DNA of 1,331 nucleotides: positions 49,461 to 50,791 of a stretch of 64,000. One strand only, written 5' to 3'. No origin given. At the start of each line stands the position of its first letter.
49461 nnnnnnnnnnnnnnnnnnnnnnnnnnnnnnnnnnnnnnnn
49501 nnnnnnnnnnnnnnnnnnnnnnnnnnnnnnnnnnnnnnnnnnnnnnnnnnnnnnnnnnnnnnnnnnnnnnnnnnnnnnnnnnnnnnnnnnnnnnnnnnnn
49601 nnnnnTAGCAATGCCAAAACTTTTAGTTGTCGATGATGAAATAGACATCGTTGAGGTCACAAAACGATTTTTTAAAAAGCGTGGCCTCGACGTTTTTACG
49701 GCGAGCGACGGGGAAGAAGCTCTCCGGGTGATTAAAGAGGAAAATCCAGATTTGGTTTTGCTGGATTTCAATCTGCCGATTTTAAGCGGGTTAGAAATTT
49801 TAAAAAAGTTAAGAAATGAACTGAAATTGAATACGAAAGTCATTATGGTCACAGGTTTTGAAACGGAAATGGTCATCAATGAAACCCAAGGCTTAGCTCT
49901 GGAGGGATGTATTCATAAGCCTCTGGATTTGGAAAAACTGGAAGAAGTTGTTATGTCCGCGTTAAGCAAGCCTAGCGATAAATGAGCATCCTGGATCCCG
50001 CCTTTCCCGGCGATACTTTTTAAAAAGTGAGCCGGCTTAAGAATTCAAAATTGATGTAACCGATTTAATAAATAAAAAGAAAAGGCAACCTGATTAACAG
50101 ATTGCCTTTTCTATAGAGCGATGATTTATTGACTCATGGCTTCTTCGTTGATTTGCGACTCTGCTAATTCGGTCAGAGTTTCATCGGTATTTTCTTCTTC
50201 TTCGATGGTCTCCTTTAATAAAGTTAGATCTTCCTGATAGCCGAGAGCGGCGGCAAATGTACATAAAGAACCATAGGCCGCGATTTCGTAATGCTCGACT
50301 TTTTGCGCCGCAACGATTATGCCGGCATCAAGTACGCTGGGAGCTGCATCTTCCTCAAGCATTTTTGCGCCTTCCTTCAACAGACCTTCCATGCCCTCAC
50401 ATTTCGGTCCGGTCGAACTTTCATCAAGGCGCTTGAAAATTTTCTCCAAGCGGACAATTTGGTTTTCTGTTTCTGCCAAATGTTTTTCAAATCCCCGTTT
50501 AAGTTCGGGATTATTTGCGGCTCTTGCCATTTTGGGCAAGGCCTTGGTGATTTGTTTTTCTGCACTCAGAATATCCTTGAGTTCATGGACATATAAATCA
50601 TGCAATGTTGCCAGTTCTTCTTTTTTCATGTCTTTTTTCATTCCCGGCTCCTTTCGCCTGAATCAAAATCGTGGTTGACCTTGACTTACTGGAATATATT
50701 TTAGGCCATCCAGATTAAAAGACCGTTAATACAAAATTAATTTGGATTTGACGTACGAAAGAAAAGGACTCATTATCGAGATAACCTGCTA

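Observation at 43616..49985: Dense phosphorelay-like island: one multi-TM GAF histidine kinase and five receiver domains in four proteins, none with a DNA-binding output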

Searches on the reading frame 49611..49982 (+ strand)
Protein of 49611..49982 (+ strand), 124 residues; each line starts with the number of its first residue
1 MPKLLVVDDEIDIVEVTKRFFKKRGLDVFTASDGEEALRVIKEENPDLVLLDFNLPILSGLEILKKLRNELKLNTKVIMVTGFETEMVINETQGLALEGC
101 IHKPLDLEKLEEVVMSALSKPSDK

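Call 3: search_protein_families(library=pfam, proteins=[window:49611-49982:+], max_evalue=1)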
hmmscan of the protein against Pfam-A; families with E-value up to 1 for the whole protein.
window:49611-49982:+ (124 aa): 5 families
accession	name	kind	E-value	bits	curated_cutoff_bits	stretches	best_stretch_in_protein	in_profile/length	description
PF00072.30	Response_reg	-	5.7e-26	91.3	30.2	1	5-114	2-110/111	Response regulator receiver domain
PF01282.25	Ribosomal_S24e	-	0.017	15.6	24.5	1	59-96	29-66/95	Ribosomal protein S24e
PF06925.17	MGDG_synth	-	0.027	15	25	1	19-85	63-128/169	Monogalactosyldiacylglycerol (MGDG) synthase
PF20274.4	cREC_REC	-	0.096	13.8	27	1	5-76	3-65/88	Cyclic-phosphate processing Receiver domain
PF02310.24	B12-binding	-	0.2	11.9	32.1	1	19-81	22-86/121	B12 binding domain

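Call 43: search_protein_families(library=ncbifam, proteins=[window:49611-49982:+], max_evalue=0.001)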
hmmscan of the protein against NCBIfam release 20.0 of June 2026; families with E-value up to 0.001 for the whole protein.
window:49611-49982:+ (124 aa): 97 families (the best 25 are shown)
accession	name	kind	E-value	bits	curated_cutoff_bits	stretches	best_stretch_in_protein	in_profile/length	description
NF052313.1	T9SS_RR_PorX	equivalog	1.6e-19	70.1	300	1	3-107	2-105/513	T9SS response regulator signal transducer PorX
NF040534.1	resp_reg_YycF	equivalog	1.4e-18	67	340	1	3-104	2-101/231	response regulator YycF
TIGR02875.1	spore_0_A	equivalog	7.5e-18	64.7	200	1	3-115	4-119/262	sporulation transcription factor Spo0A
NF045717.1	DVU0259_DivK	exception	1.2e-17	64.2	160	1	3-118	4-116/117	DVU0259 family response regulator domain-containing protein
NF008469.0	PRK11361.1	equivalog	2.8e-17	62.5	714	1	3-119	6-121/461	acetoacetate metabolism transcriptional regulator AtoC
NF045944.1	ResRegRpaBCyano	equivalog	3.5e-17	62.5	330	1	5-119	1-113/229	response regulator transcription factor RpaB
TIGR02154.1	PhoB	equivalog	6.8e-17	61.5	296.2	1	3-106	4-108/226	phosphate regulon transcriptional regulator PhoB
NF007969.0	PRK10693.1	equivalog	9.3e-17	61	329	1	3-118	9-124/337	two-component system response regulator RssB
NF012227.0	AdeR_RR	equivalog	7.2e-16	58.4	340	1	4-87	14-95/239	efflux system response regulator transcription factor AdeR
NF053512.1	nitric_RR_NosR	exception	1.2e-15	57.5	400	1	4-120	1-117/422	response regulator c-di-GMP phosphodiesterase, NosR family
TIGR02956.1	TMAO_torS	equivalog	1.9e-15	56.1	676.5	1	4-120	704-822/967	TMAO reductase system sensor histidine kinase/response regulator TorS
NF033117.2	vanR_ACDEGLN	exception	3.9e-15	56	350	1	4-106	1-101/226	VanR-ABDEGLN family response regulator transcription factor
NF040689.1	MtrAB_MtrA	equivalog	1.9e-14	53.6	300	1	4-110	1-105/219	MtrAB system response regulator MtrA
NF007005.1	PRK09468.1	equivalog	1.1e-13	51.1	331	1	3-105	5-106/237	osmolarity response regulator transcription factor OmpR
NF053854.1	RespRegPhoBBctds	equivalog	1.7e-13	50.5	270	1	4-120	1-117/225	two-component system response regulator PhoB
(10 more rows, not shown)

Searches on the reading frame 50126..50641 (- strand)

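Call 3: search_protein_families(library=pfam, proteins=[window:50126-50641:-], max_evalue=1)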
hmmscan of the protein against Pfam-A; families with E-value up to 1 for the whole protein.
window:50126-50641:- (171 aa): 5 families
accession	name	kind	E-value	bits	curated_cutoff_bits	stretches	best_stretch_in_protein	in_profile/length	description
PF05974.18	DUF892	-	1.3e-59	201.3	23.7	1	12-168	1-158/159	Domain of unknown function (DUF892)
PF07875.18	Coat_F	-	0.0047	17.6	25.7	1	22-60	7-45/63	Coat F domain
PF09537.16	DUF2383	-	0.028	15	30.8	1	18-74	3-59/111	Domain of unknown function (DUF2383)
PF09278.17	MerR-DNA-bind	-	0.056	14.5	25.4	1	34-74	25-64/65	MerR, DNA binding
PF09340.15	NuA4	-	0.19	12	25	1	47-90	8-50/78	Histone acetyltransferase subunit NuA4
